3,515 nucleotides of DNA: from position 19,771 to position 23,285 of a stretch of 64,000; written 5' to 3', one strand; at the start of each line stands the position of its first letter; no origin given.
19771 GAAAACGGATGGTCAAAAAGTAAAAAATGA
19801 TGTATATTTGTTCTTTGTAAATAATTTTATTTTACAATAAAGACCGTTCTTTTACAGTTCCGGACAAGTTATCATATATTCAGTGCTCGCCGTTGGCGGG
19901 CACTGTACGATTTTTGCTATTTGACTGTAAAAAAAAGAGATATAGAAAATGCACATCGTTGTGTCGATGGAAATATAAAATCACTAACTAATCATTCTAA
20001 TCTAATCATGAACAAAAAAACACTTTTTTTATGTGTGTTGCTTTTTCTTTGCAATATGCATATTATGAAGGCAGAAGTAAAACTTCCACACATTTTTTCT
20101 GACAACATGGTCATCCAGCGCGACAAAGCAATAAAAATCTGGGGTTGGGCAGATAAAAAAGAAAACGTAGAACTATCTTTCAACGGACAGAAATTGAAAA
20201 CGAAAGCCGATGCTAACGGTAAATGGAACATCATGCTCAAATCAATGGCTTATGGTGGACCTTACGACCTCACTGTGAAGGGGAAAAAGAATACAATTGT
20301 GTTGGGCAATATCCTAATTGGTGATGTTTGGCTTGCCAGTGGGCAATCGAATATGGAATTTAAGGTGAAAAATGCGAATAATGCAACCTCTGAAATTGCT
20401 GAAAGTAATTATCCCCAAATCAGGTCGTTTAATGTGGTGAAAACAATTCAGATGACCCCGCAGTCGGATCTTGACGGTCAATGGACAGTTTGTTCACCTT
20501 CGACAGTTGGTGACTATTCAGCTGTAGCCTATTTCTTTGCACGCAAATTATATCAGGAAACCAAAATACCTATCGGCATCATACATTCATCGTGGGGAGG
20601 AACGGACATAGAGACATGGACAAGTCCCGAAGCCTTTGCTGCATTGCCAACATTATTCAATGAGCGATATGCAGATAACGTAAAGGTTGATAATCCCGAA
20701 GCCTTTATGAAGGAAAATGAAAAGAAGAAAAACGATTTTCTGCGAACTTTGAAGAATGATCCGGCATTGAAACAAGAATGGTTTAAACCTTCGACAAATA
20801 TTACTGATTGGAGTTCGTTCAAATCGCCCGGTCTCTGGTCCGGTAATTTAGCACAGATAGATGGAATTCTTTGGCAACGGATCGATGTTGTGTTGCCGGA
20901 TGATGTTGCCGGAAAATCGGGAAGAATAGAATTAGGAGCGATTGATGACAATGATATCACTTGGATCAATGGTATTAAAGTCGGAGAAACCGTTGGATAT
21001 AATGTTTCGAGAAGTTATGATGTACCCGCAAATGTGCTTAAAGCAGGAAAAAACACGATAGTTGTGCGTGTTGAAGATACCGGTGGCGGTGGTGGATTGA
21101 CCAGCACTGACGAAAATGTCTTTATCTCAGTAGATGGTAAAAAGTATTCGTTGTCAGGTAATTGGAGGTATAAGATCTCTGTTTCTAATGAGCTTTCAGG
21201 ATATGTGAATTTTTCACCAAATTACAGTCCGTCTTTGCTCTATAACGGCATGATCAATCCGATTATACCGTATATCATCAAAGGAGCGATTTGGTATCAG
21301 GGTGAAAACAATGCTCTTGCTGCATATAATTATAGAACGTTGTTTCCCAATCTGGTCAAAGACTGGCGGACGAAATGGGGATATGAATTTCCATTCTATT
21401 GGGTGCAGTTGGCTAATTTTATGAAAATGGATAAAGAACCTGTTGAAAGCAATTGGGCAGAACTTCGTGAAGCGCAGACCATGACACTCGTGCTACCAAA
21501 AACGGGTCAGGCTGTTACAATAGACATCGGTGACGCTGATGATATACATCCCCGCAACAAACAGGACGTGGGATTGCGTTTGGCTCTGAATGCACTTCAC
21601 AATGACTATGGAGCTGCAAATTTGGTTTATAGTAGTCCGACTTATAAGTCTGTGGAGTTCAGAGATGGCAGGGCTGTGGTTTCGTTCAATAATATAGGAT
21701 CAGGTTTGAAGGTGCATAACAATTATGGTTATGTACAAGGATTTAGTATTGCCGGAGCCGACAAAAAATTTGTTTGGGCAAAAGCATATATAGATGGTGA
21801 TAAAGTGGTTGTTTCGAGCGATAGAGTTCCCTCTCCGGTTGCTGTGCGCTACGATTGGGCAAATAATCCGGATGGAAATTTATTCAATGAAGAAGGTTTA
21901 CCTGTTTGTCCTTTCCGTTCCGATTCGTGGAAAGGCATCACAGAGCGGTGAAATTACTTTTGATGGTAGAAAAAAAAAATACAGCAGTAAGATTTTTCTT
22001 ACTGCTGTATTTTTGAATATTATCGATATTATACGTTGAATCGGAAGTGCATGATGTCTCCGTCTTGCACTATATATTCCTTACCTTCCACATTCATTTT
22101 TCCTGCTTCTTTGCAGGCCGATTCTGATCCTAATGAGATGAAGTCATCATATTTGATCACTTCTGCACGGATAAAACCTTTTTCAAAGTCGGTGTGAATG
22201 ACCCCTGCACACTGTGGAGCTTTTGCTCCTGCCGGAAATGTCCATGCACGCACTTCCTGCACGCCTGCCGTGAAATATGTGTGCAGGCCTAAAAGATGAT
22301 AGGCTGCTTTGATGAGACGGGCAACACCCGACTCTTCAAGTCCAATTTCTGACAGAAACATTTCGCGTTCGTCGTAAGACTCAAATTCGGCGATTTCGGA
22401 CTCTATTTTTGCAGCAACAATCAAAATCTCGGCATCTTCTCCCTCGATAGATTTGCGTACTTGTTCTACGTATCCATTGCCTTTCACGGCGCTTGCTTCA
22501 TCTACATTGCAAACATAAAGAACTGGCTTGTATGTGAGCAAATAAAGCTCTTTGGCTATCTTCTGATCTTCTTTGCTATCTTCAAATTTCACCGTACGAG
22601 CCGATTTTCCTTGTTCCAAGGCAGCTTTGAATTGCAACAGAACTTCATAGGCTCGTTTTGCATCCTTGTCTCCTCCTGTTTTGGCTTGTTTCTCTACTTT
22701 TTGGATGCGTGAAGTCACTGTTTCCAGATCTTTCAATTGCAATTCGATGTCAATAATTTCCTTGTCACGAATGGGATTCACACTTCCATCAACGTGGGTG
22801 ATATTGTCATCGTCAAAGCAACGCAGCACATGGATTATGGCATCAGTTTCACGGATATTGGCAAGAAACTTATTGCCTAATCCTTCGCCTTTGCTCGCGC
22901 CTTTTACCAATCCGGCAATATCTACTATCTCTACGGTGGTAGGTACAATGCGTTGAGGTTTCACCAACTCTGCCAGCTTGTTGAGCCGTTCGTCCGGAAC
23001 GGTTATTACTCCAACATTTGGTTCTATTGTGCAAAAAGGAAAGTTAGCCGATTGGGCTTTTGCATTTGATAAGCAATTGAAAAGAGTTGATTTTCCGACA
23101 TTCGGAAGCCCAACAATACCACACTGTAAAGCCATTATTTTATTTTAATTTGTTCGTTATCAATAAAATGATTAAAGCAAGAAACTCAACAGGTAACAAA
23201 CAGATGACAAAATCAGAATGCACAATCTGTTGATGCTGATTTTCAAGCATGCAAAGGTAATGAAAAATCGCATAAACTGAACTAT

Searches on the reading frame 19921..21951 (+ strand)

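Call 54: search_protein_families(library=pfam, max_evalue=0.00001, proteins=[window:19921-21951:+])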
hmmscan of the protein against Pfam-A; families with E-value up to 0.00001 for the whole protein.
window:19921-21951:+ (676 aa): 2 families
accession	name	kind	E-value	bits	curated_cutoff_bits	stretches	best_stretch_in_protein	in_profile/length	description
PF03629.24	SASA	-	1.8e-16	60.9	24.8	2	135-236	3-101/226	Carbohydrate esterase, sialic acid-specific acetylesterase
PF02837.24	Glyco_hydro_2_N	-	5.3e-08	33.4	28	1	307-416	57-161/169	Glycosyl hydrolases family 2, sugar binding domain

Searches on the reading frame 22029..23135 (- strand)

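Call 54: search_protein_families(library=pfam, max_evalue=0.00001, proteins=[window:22029-23135:-])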
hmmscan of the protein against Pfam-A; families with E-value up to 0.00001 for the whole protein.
window:22029-23135:- (368 aa): 3 families
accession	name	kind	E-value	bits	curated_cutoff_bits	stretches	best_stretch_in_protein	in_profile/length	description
PF06071.19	YchF-GTPase_C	-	6.8e-42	141.9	27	1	284-367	1-84/84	Protein of unknown function (DUF933)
PF01926.29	MMR_HSR1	-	2.3e-23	82.9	21.9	1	5-123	2-100/113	50S ribosome-binding GTPase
PF02421.24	FeoB_N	-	6.9e-09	35.8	27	1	5-49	3-47/156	Ferrous iron transport protein B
